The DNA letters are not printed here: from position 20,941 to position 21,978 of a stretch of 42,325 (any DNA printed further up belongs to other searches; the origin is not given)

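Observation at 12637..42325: Five-fold iterated module of orphan solute-binding lipoprotein, NTF2/SnoaL-like paralogs and a dedicated regulator, with no importer membrane components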

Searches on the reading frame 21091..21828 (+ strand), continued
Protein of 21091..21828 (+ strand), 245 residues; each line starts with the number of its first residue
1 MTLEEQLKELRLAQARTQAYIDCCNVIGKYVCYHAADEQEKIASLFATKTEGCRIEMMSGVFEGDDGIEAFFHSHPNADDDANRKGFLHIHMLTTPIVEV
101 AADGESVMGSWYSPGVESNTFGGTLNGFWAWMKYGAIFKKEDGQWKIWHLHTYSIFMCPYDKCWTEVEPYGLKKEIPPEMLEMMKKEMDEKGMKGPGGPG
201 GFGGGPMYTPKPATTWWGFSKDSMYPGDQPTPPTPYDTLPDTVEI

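Call 24: search_solved_structures(query=A4, max_evalue=1, show_alignments=2)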
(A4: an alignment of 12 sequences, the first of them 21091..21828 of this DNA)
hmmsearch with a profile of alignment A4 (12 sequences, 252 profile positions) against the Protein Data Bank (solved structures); distinct sequences matched with E-value up to 1: 8.
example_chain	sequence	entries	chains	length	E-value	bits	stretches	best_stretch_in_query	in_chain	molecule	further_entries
8abv_A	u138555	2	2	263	4.1e-17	65.7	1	14-216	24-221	SnoaL-like domain-containing protein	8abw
8abt_A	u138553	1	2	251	1.1e-14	57.8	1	12-201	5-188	SnoaL-like domain-containing protein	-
8abu_A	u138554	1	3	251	6.6e-14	55.2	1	12-201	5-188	SnoaL-like domain-containing protein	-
4l8o_A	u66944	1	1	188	5.1e-06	29.4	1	14-138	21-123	Bile acid 7a-dehydratase, BaiE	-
4l8p_A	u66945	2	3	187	7.1e-05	25.7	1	14-137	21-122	Bile acid 7a-dehydratase, BaiE | Bile acid 7-alpha dehydratase, BaiE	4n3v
4leh_A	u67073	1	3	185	0.0031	20.3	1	14-95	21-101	Bile acid 7-alpha dehydratase, BaiE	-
6p44_A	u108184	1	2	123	0.86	12.3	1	36-95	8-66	SnoaL-like domain protein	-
3ef8_A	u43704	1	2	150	0.96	12.1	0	156-180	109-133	Putative Scyalone Dehydratase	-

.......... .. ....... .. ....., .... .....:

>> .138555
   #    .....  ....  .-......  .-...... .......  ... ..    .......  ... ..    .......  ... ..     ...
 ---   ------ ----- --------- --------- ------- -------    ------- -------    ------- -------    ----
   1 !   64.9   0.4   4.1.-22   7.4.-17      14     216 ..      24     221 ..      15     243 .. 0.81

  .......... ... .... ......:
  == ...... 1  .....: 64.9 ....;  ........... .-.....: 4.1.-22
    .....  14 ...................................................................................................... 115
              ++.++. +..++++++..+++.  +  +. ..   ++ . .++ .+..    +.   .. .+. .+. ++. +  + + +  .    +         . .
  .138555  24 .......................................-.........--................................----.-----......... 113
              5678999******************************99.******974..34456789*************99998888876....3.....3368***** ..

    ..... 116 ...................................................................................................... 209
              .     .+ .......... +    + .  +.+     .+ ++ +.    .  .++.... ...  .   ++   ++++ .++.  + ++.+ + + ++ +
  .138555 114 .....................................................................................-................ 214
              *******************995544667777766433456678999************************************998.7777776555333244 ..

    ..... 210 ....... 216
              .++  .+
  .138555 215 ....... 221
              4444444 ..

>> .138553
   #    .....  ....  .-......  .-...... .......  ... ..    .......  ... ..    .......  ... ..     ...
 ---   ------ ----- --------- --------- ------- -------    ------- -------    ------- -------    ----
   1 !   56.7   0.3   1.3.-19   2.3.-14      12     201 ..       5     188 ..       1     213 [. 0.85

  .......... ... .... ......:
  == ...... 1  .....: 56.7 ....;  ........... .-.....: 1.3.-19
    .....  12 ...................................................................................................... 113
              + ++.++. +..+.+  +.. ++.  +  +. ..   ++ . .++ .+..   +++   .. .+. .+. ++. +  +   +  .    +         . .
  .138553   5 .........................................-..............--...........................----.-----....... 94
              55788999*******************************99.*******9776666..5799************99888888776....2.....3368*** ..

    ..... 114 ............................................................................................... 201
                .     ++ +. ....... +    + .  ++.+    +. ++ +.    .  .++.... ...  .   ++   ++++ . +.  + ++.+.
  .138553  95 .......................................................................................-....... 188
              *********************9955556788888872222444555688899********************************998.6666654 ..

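Call 30: find_related_loci(query=A4, collection=genome_contigs, flank=10000)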
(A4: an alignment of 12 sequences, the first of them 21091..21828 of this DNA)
Query A4 (245 aa) in genome_contigs; peptide patterns used: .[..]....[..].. (x = any residue, [..] = any of these).
485 stretches matched a pattern; 464 encode a relative of the query (tblastn E <= 1e-3); the best 80 are kept; 77 distinct loci.
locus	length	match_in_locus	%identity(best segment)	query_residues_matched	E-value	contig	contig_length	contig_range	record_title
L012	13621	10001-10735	99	1-245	2e-167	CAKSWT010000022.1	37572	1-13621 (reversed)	MAG: uncultured Oscillospiraceae bacterium isolate REFINED_METABAT215_TOP10_CONTIGS_1500_ASSEMBLY_K77_MERGED__Hadza_PheC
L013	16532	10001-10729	88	1-245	1e-138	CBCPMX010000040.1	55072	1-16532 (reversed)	MAG: uncultured Oscillospiraceae bacterium isolate metabat2_coassembly.36_MAGs genome assembly, contig: k87_28894, whole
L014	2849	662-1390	86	1-245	2e-144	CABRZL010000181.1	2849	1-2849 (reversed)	MAG TPA_asm: uncultured Clostridiales bacterium isolate MGYG-HGUT-02067 genome assembly, contig: GUT_GENOME125765_181, w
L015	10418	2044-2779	94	1-245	4e-138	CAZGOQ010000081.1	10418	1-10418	MAG TPA_asm: uncultured Oscillospiraceae bacterium isolate SRP222994_co1_141 genome assembly, contig: NODE_13560_length_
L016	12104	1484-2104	41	9-239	3e-51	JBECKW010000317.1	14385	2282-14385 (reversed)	MAG: Desulfobacterales bacterium isolate ETDI60 k127_2014698, whole genome shotgun sequence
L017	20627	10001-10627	38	9-239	2e-49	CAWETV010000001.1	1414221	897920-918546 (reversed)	MAG: uncultured Acidobacteriota bacterium isolate MFD01476.bin.1.226 genome assembly, contig: contig_10860, whole genome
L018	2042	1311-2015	40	1-241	2e-47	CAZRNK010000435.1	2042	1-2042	MAG TPA_asm: uncultured Oscillospiraceae bacterium isolate SRP141132_co7_17 genome assembly, contig: NODE_61320_length_2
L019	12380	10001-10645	38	9-243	3e-44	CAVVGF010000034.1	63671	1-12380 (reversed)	MAG: uncultured Actinomycetes bacterium isolate MFD01138.bin.3.73 genome assembly, contig: contig_34723, whole genome sh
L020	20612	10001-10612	40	16-242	9e-44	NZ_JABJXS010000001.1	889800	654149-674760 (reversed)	Brenneria sp. hezel4-2-4 Scaffold1, whole genome shotgun sequence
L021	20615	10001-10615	37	8-239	1e-43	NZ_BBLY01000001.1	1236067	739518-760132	Demequina pelophila strain NBRC 109393, whole genome shotgun sequence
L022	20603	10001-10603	37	15-239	3e-42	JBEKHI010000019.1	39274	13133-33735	MAG: Streptosporangiaceae bacterium isolate SPRUCE 273 SPRUCE_273_19, whole genome shotgun sequence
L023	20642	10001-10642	36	1-239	6e-42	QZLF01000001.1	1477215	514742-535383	MAG: Candidatus Leucobacter sulfamidivorax isolate GP Scaffold_01, whole genome shotgun sequence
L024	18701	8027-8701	33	8-243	7e-42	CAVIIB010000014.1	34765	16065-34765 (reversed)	Oscillospiraceae bacterium isolate H07634-L1_cleanbin_000007 genome assembly, contig: Spades_H07634-L1_contig_855, whole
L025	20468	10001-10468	46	16-166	5e-42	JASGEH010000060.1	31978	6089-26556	MAG: Comamonas sp. isolate 6M030 JMF-2106-05-0006A.bin.30_59, whole genome shotgun sequence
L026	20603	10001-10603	37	15-239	5e-41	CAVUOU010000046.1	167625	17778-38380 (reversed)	MAG: uncultured Actinomycetota bacterium isolate MFD06092.bin.2.63 genome assembly, contig: contig_90952, whole genome s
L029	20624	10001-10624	39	9-239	2e-39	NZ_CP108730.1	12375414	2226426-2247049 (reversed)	Streptomyces sp. NBC_00988 chromosome, complete genome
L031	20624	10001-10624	37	1-236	8e-39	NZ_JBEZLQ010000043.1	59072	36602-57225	Streptomyces sp. NPDC048277 NPDC048277_31_C6.ctg-0043, whole genome shotgun sequence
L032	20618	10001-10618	37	8-239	4e-38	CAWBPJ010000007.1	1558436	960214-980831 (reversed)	MAG: uncultured Actinomycetota bacterium isolate MFD04463.bin.2.187 genome assembly, contig: contig_31114, whole genome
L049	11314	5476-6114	32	7-242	2e-30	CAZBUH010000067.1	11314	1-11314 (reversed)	MAG TPA_asm: uncultured Oscillospiraceae bacterium isolate SRP222994_co1_345 genome assembly, contig: NODE_12150_length_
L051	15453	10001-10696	34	2-242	1e-30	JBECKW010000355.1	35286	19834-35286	MAG: Desulfobacterales bacterium isolate ETDI60 k127_4183737, whole genome shotgun sequence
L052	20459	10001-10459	37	10-166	5e-30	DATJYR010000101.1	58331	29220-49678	MAG TPA_asm: Steroidobacteraceae bacterium isolate SMAG_U15157 k141_1862145, whole genome shotgun sequence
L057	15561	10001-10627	30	7-242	6e-30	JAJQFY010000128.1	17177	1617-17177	MAG: Oscillospiraceae bacterium isolate MO.B6_13 NODE_627_length_17177_cov_8.547366, whole genome shotgun sequence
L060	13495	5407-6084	30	3-244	2e-29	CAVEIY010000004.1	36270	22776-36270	Flexilinea sp. isolate G02651-L1_cleanbin_000059 genome assembly, contig: Spades_G02651-L1_contig_670, whole genome shot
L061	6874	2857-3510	31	2-240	1e-29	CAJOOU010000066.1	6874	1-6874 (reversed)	uncultured Eubacterium sp. isolate Rumen_Coassembly_mag_1555 genome assembly, contig: k87_4747742, whole genome shotgun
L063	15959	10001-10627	32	7-238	1e-28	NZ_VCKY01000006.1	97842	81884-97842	Nonomuraea turkmeniaca strain DSM 43926 NODE_6_length_97842_cov_14.1281, whole genome shotgun sequence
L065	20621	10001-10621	32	8-238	9e-29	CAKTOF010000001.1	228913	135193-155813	MAG: uncultured Oscillospiraceae bacterium isolate REFINED_METABAT215_TOP10_CONTIGS_1500_ASSEMBLY_K77_MERGED__Nepal_MoBi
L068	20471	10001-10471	35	5-165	2e-28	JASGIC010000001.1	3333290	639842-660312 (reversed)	MAG: Steroidobacteraceae bacterium isolate 5N026 JMF-2111-06-0005.ont.bin.26_0, whole genome shotgun sequence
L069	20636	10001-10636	28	3-239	4e-28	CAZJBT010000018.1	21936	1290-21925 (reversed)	MAG TPA_asm: uncultured Oscillospiraceae bacterium isolate SRP222994_co1_350 genome assembly, contig: NODE_4821_length_2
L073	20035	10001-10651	31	8-244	8e-28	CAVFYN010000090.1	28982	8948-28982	Bacteroidaceae bacterium isolate H07645-L1_cleanbin_000030 genome assembly, contig: Spades_H07645-L1_contig_709, whole g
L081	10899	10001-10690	30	7-238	3e-27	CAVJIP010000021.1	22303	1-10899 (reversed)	Bacteroidaceae bacterium isolate G02653-L1_cleanbin_000038 genome assembly, contig: Spades_G02653-L1_contig_1646, whole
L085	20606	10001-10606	29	5-239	3e-26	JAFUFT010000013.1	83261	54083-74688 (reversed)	MAG: Oscillospiraceae bacterium isolate RGIG4454 Roe_deer_Omasum-4__c1153, whole genome shotgun sequence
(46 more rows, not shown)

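Call 34: search_protein_families(library=pfam, proteins=[L013:7224-8183:+, L085:4059-6050:+, L069:7921-9879:+, L065:10760-12499:+, L069:15996-17819:+, L051:50-1690:+, L057:8290-9645:-, L061:156-1322:+, L049:6896-7942:+, L060:6165-7772:-], max_evalue=0.001)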
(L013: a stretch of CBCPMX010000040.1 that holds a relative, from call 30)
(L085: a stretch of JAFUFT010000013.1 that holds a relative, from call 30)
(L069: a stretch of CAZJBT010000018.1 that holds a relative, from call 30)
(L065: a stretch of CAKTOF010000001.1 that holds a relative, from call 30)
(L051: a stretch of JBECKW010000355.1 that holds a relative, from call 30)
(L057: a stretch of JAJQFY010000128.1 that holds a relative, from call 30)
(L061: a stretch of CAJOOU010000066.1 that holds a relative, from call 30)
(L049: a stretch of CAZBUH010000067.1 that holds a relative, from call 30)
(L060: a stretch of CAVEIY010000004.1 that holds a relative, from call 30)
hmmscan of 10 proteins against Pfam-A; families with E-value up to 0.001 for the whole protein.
L013:7224-8183:+ (319 aa): 2 families
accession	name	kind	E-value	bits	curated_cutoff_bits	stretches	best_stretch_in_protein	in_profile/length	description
PF03466.25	LysR_substrate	-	2.1e-32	112.7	28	1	101-297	18-207/209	LysR substrate binding domain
PF00126.33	HTH_1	-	1.4e-20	73.4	26.6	1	4-62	1-59/60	Bacterial regulatory helix-turn-helix protein, lysR family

L085:4059-6050:+ (663 aa): 8 families
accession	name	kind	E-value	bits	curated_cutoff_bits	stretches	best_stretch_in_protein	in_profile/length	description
PF00005.33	ABC_tran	-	3.5e-64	215.9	25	2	368-519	2-136/137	ABC transporter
PF08352.17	oligo_HPY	-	1.2e-38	131.7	27.1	2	232-296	1-65/65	Oligopeptide/dipeptide transporter, C-terminal region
PF13304.12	AAA_21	-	3.3e-10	41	27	0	143-216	228-303/304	AAA domain, putative AbiEii toxin, Type IV TA system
PF02463.25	SMC_N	-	3.5e-08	33.6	40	0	381-561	28-208/220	RecF/RecN/SMC N terminal domain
PF13401.12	AAA_22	-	2.7e-06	28.2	27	0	381-453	9-77/130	AAA domain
PF13191.12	AAA_16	-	5.8e-05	24.1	32.6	0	378-486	25-104/167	AAA ATPase domain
PF03193.22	RsgA_GTPase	-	0.00031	21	30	0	366-403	96-132/174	RsgA GTPase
PF13555.12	AAA_29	-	0.00035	20.7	27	0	371-393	16-38/61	P-loop containing region of AAA domain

L069:7921-9879:+ (652 aa): 16 families
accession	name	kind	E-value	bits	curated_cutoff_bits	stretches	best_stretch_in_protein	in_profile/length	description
PF00724.26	Oxidored_FMN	-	1.7e-60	205.6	27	1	8-343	2-340/342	NADH:flavin oxidoreductase / NADH oxidase family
PF07992.20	Pyr_redox_2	-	8.7e-37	127.5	26.1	2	391-616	2-245/291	Pyridine nucleotide-disulphide oxidoreductase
PF00070.33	Pyr_redox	-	7.5e-16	58.9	22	1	514-588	1-77/82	Pyridine nucleotide-disulphide oxidoreductase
PF13738.12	Pyr_redox_3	-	7.9e-14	52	30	1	451-617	107-276/305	Pyridine nucleotide-disulphide oxidoreductase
PF01266.30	DAO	-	2.6e-13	50.7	27.9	1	515-553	2-40/353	FAD dependent oxidoreductase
PF13450.12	NAD_binding_8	-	6.8e-13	49.1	21.9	1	394-439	1-46/68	NAD(P)-binding Rossmann-like domain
PF12831.13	FAD_oxidored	-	2.2e-10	40.8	27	1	392-428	2-38/416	FAD dependent oxidoreductase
PF00890.30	FAD_binding_2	-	5.1e-09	36.3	20.4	1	392-426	2-36/414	FAD binding domain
PF01134.28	GIDA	-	5.1e-08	32.8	22.1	1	391-425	1-36/391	Glucose inhibited division protein A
PF03486.20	HI0933_like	-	9.1e-07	29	50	1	391-428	2-39/244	HI0933-like protein Rossmann domain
PF02737.24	3HCDH_N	-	1.1e-06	29.2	22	1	514-579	1-67/180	3-hydroxyacyl-CoA dehydrogenase, NAD binding domain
PF01494.25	FAD_binding_3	-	9e-06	25.6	22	0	514-548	3-37/349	FAD binding domain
PF13241.12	NAD_binding_7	-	2.6e-05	25.2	22.1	0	512-552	7-49/104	Putative NAD(P)-binding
PF01262.27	AlaDh_PNT_C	-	3.8e-05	23.7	23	0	388-420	27-59/214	Alanine dehydrogenase/PNT, C-terminal domain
PF03721.20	UDPG_MGDP_dh_N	-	0.00015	21.8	27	0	514-545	2-33/187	UDP-glucose/GDP-mannose dehydrogenase family, NAD binding domain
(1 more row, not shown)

L065:10760-12499:+ (579 aa): 1 family
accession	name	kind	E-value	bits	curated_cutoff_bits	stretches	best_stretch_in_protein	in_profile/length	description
PF00496.27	SBP_bac_5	-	6.8e-40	137.7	32.4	1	142-500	13-364/368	Bacterial extracellular solute-binding proteins, family 5 Middle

L069:15996-17819:+ (607 aa): 1 family
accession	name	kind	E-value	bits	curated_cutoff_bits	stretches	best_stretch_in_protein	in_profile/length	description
PF13229.12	Beta_helix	-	2.9e-08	34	25.9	0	129-287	25-149/158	Right handed beta helix region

L051:50-1690:+ (546 aa): 9 families
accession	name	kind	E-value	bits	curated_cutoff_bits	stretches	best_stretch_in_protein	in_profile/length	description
PF00890.30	FAD_binding_2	-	1.2e-41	143.7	20.4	1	51-517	1-406/414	FAD binding domain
PF01266.30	DAO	-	1.2e-12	48.4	27.9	2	187-245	151-203/353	FAD dependent oxidoreductase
PF01494.25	FAD_binding_3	-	8.5e-07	28.9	22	1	50-235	2-149/349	FAD binding domain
PF12831.13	FAD_oxidored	-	8.7e-07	29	27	1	51-81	1-31/416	FAD dependent oxidoreductase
PF00070.33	Pyr_redox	-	2.8e-06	28.2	22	0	52-119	2-70/82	Pyridine nucleotide-disulphide oxidoreductase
PF07992.20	Pyr_redox_2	-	2e-05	24.6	26.1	0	50-119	143-213/291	Pyridine nucleotide-disulphide oxidoreductase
PF01262.27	AlaDh_PNT_C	-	4.6e-05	23.4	23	1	39-84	18-63/214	Alanine dehydrogenase/PNT, C-terminal domain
PF03486.20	HI0933_like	-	6.8e-05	22.9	50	0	51-82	2-33/244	HI0933-like protein Rossmann domain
PF01946.23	Thi4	-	0.00038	20.2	26.2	0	46-84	14-53/235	Thi4 family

L057:8290-9645:- (451 aa): 2 families
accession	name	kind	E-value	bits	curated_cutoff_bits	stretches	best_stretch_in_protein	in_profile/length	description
PF04148.18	Erv26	-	1e-05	25.9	22.2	1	63-159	5-98/202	Transmembrane adaptor Erv26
PF02447.22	GntP_permease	-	2.6e-05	23.6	22.5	1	4-244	3-229/440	GntP family permease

L061:156-1322:+ (388 aa): 1 family
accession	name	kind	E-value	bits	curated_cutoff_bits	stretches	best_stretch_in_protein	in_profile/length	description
PF03480.18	DctP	-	2.8e-24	86.4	23.4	1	85-332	19-267/286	Bacterial extracellular solute-binding protein, family 7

L049:6896-7942:+ (348 aa): 3 families
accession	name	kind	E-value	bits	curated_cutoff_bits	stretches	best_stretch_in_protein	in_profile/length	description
PF10282.15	Lactonase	-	4e-75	253.6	21.7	1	8-345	2-343/344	Lactonase, 7-bladed beta-propeller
PF23414.1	Beta-prop_EML_2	-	3.8e-05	23.6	90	1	148-235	41-120/266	Echinoderm microtubule-associated protein second beta-propeller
PF08450.18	SGL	-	8.1e-05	22.8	26.3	0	103-184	142-220/246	SMP-30/Gluconolactonase/LRE-like region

L060:6165-7772:- (535 aa): 3 families
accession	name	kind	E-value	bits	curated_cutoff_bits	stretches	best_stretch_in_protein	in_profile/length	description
PF12833.13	HTH_18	-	1.1e-19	70.9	33.6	1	451-529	1-79/80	Helix-turn-helix domain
PF00165.29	HTH_AraC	-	9.7e-07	29.2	26.6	0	493-528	7-41/42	Bacterial regulatory helix-turn-helix proteins, AraC family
PF01022.26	HTH_5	-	0.00042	20.6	22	0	446-467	16-37/47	Bacterial regulatory protein, arsR family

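Call 46: search_protein_families(library=ncbifam, proteins=[window:21091-21828:+], max_evalue=0.01)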
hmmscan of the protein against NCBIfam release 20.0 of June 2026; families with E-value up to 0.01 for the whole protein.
window:21091-21828:+ (245 aa): 0 families

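Call 52: predict_structure(alignment_id=A5)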
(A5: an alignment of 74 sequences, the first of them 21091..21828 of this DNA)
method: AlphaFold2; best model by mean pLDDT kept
length: 245 residues; sequences in the alignment: 74
mean_pLDDT: 84.7   pTM: 0.85
mean pLDDT of the five models: 84.7, 84.6, 83.9, 83.8, 81.9
residues with pLDDT >= 90: 129; 70-90: 69; 50-70: 38; < 50: 9
segments of 3 or more residues with pLDDT < 50: 194-202
pLDDT, mean of each block of 10 residues (from residue 1): 96 98 98 90 96 91 92 70 82 96 98 93 86 96 98 90 82 61 72 48 64 78 69 94 74
secondary structure, 60 per line:
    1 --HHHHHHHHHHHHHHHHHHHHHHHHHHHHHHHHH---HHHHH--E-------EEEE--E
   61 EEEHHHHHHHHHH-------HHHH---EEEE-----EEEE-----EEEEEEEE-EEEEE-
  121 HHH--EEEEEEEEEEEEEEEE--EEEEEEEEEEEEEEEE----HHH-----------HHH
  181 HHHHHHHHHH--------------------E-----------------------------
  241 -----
elements in order: H3-35 H39-43 E54-57 E60-63 H64-73 H81-84 E88-91 E97-100 E106-113 E115-119 E126-141 E144-159 H178-190

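Call 57: fold_search(model_id=the predicted structure, library=pdb)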
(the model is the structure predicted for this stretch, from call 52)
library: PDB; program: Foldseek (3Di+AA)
matches with E <= 10: 1054; with E <= 0.001: 366
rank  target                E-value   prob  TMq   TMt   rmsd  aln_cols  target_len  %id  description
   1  8abt_B                5.8e-13  1.00  0.62  0.64   2.6       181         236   20  Crystal structure of NaLdpA in complex with the product analog Resveratrol (released 2023-02-01)
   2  8abv                  1.4e-12  1.00  0.58  0.58   2.9       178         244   22  Crystal structure of SpLdpA in complex with erythro-DGPD (released 2023-02-01)
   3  8abu_B                3.5e-12  1.00  0.59  0.60   2.8       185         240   19  Crystal structure of NaLdpA mutant H97Q in complex with erythro-DGPD (released 2023-02-01)
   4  8abt_A                5.0e-12  1.00  0.60  0.62   2.9       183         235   21  Crystal structure of NaLdpA in complex with the product analog Resveratrol (released 2023-02-01)
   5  8abu_C                6.4e-12  1.00  0.58  0.61   2.8       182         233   20  Crystal structure of NaLdpA mutant H97Q in complex with erythro-DGPD (released 2023-02-01)
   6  8abu_A                1.1e-11  1.00  0.58  0.61   2.7       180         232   20  Crystal structure of NaLdpA mutant H97Q in complex with erythro-DGPD (released 2023-02-01)
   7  8abw                  3.2e-11  1.00  0.58  0.59   2.9       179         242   22  Crystal structure of SpLdpA in complex with threo-DGPD (released 2023-02-01)
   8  4leh_A                3.1e-09  1.00  0.55  0.78   4.8       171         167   18  Crystal structure of a bile-acid 7-alpha dehydratase (CLOSCI_03134) from Clostridium scindens ATCC 35704 at 2.90 A res (released 2013-08-21)
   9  4l8p                  3.5e-09  1.00  0.55  0.78   4.8       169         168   20  Crystal structure of a bile-acid 7-alpha dehydratase (CLOHIR_00079) from Clostridium hiranonis DSM 13275 at 1.60 A resol (released 2013-08-21)
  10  4n3v_A                1.2e-08  1.00  0.53  0.75   5.2       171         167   19  Crystal structure of a bile-acid 7-alpha dehydratase (CLOHIR_00079) from Clostridium hiranonis DSM 13275 at 1.89 A res (released 2013-12-04)
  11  4l8o                  3.0e-08  1.00  0.52  0.75   5.2       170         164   16  Crystal structure of a bile-acid 7-alpha dehydratase (CLOHYLEM_06634) from Clostridium hylemonae DSM 15053 at 2.20 A res (released 2013-08-21)
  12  3ef8_A                3.2e-08  1.00  0.50  0.79   4.2       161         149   14  Crystal structure of Putative Scytalone Dehydratase (YP_496742.1) from NOVOSPHINGOBIUM AROMATICIVORANS DSM 12444 at 1. (released 2008-09-30)
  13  2chc_B                1.2e-07  1.00  0.42  0.62   3.4       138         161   19  Structure of Rv3472(D26N), a function unknown protein from Mycobacterium tuberculosis (released 2007-05-01)
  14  2chc_A                1.4e-07  1.00  0.40  0.56   6.1       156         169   20  Structure of Rv3472(D26N), a function unknown protein from Mycobacterium tuberculosis (released 2007-05-01)
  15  3s5c_B                2.8e-07  1.00  0.50  0.80   6.6       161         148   14  Crystal Structure of a Hexachlorocyclohexane dehydrochlorinase (LinA) Type2 (released 2012-05-23)
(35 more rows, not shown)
